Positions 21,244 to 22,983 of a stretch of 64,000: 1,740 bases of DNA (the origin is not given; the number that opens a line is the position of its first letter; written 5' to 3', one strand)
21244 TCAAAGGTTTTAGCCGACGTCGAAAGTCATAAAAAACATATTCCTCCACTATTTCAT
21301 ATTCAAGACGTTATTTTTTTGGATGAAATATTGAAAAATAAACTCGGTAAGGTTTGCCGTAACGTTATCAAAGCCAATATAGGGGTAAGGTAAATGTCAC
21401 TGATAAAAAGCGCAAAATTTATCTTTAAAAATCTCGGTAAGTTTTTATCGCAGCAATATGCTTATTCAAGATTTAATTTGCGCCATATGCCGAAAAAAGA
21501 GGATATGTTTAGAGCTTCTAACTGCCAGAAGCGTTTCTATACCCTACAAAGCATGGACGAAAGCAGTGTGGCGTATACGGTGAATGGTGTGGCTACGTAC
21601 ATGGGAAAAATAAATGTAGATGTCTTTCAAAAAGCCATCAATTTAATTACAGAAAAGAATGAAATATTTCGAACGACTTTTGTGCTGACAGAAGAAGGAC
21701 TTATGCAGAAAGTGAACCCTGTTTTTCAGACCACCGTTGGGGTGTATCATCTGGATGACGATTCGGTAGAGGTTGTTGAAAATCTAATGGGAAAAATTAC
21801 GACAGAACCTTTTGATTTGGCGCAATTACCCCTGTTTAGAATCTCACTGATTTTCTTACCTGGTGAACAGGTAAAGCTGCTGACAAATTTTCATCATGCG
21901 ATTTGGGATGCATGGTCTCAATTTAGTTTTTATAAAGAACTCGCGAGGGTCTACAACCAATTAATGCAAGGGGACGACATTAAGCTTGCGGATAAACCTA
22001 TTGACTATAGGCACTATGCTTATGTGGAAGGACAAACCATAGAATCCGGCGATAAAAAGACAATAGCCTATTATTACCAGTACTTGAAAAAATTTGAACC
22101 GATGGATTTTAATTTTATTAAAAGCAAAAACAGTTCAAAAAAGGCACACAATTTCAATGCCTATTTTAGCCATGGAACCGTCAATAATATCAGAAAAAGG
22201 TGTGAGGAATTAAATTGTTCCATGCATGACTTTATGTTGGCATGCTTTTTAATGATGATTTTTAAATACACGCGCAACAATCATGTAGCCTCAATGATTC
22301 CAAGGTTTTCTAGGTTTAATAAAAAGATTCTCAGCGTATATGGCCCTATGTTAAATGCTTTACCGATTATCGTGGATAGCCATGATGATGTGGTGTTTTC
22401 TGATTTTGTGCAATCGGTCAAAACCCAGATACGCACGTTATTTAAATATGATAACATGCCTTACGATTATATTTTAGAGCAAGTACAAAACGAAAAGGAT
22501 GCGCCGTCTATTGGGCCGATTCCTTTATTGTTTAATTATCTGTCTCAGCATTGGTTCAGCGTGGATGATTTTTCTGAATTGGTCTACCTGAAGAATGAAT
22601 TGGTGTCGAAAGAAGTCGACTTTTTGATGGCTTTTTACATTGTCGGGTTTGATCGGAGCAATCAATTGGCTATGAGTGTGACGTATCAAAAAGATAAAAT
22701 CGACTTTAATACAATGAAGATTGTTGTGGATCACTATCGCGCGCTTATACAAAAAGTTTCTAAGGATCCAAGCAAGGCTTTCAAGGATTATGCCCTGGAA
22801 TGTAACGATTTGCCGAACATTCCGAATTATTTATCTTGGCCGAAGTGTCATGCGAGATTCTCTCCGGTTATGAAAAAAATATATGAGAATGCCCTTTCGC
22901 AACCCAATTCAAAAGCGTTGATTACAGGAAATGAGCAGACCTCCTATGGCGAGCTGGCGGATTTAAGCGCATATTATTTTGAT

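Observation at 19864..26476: Compact lipo-NRPS biosynthetic cluster: fatty-acyl-AMP/CoA ligase + single-module NRPS (C-A-T-R) + dedicated PPTase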

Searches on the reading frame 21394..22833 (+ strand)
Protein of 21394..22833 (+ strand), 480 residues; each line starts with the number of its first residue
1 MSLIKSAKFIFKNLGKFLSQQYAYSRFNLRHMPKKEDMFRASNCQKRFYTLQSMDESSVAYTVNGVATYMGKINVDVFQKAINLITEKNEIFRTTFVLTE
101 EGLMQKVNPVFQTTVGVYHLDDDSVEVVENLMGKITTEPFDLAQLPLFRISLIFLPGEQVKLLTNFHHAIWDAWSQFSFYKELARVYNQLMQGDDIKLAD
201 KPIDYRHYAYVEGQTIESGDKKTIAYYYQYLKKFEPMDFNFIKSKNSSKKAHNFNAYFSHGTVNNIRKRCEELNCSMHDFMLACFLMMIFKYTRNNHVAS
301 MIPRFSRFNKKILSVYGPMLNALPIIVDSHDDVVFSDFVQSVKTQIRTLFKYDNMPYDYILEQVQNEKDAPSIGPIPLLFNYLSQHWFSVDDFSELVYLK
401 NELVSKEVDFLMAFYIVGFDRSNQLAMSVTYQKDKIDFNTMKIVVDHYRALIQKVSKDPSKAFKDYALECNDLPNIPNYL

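Call 46: search_solved_structures(query=window:21394-22833:+, max_evalue=0.001)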
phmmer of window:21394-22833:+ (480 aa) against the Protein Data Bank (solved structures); distinct sequences matched with E-value up to 0.001: 42.
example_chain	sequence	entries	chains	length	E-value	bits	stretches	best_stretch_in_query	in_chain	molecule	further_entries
2jgp_A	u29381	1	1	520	2.2e-18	69.8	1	12-380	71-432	TYROCIDINE SYNTHETASE 3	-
4zxh_A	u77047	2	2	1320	3.8e-15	59.1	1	45-397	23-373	ABBFA_003403 | Tyrocidine synthetase 3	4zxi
8z0q_C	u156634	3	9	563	4.4e-15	58.9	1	68-381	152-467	Special condensation domain in NRPS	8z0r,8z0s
6oyf_A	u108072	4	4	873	6.2e-14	55.1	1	45-375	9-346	Txo1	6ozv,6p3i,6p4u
9rde_A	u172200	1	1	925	7.2e-14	54.9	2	73-452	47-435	Bacitracin synthase 3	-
6mfw_A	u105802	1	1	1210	3.9e-13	52.5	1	12-369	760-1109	Linear gramicidin synthase subunit A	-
6mfy_A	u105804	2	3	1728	7.3e-13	51.6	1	12-369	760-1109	Linear gramicidin synthase subunit A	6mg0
6mfz_A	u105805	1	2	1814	8e-13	51.5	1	12-369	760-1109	Linear gramicidin synthase subunit A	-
8xjz_C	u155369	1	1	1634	9.5e-13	51.2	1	18-371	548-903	Peptide synthetase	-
6p1j_A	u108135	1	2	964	1.6e-12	50.5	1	37-371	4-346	Txo2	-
6mfx_A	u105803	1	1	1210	4.9e-12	48.9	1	12-369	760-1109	Linear gramicidin synthase subunit A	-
8hlk_A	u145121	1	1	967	9e-12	48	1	48-461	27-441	Microcystin synthetase B (Fragment)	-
9be3_A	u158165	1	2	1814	1.1e-11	47.8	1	29-369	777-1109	Linear gramicidin synthase subunit A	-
9be4_A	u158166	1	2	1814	1.1e-11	47.8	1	29-369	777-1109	Linear gramicidin synthase subunit A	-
9meh_A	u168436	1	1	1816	1.1e-11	47.8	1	29-369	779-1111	Linear gramicidin synthase subunit A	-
8f7h_A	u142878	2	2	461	4.2e-11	45.8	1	37-382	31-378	Surfactin synthetase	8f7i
7c1h_A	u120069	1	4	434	4.3e-08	35.9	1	40-200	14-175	Non-ribosomal peptide synthetase modules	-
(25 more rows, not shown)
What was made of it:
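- On Starter (Cs) condensation-domain clade: The single-sequence search gives the same ranking (call 46).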

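Call 62: search_solved_structures(query=A2, max_evalue=0.001)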
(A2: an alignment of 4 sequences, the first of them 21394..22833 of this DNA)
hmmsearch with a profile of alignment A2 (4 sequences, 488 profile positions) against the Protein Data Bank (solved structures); distinct sequences matched with E-value up to 0.001: 65 (the best 60 are shown).
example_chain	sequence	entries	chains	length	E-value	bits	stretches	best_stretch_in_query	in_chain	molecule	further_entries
9rde_A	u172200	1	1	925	2.1e-58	201.7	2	28-474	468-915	Bacitracin synthase 3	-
2jgp_A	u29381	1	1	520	1.1e-52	182.7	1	37-471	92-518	TYROCIDINE SYNTHETASE 3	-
9bfd_B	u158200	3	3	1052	4.7e-38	134.5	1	39-477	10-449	Tyrocidine synthase 2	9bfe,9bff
6p1j_A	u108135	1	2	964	1.4e-37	132.9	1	38-386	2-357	Txo2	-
5u89_A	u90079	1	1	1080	2.7e-37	132.1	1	40-475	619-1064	Amino acid adenylation domain protein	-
6mfy_A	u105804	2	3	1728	7.4e-36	127.3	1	12-485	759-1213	Linear gramicidin synthase subunit A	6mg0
6mfz_A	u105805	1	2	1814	8.1e-36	127.2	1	12-485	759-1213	Linear gramicidin synthase subunit A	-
9x2c_A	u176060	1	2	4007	1.5e-35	126.3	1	41-470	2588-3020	PKS-NRPS hybrid synthetase psoA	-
9x29_A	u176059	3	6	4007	5.8e-35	124.3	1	41-470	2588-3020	PKS-NRPS hybrid synthetase psoA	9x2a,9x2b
9be3_A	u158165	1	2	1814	6.5e-35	124.2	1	33-485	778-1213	Linear gramicidin synthase subunit A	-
9be4_A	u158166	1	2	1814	6.5e-35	124.2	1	33-485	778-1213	Linear gramicidin synthase subunit A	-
9meh_A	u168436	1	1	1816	6.6e-35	124.2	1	33-485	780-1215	Linear gramicidin synthase subunit A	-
8z0q_C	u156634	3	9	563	8e-35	123.9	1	42-387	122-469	Special condensation domain in NRPS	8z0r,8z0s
6mfw_A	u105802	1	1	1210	8.5e-35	123.8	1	12-477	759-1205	Linear gramicidin synthase subunit A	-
6oyf_A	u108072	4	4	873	1e-34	123.6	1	42-387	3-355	Txo1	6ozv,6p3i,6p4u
8f7h_A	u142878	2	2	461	4.3e-33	118.2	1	35-471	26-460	Surfactin synthetase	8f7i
7c1h_A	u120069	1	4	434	7.7e-18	67.9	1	40-356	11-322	Non-ribosomal peptide synthetase modules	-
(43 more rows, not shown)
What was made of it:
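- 21499..22794 (+): Condensation domain (aa 36-467), active-site HHAIWDA. It is LCL-like by profile comparison with solved C domains (call 62).
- On Starter (Cs) condensation-domain clade: Profile of four family C domains: BacC 201.7, TycC6 182.7, surfactin synthetase starter C (8f7h) 118.2, RzmA starter C (7c1h) 67.9 (call 62).
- Closest known: Lipoinitiation in lipopeptide NRPSs. Different: By profile score the C domain is nearer to LCL-type domains (BacC 202, TycC6 183) than to the solved starter domains (surfactin synthetase 118, RzmA 68; call 62).
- Closest known: Acinetobacter baumannii AB3403. Same: A stand-alone single-module NRPS whose C domain is among the better PDB matches (59 bits alone, 117 with the profile; calls 46, 62).
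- The C domain looks LCL-like rather than starter-like (calls 46, 62), so the donor form is open. The C domain scores higher against LCL-type than against starter C domains (calls 46, 62).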
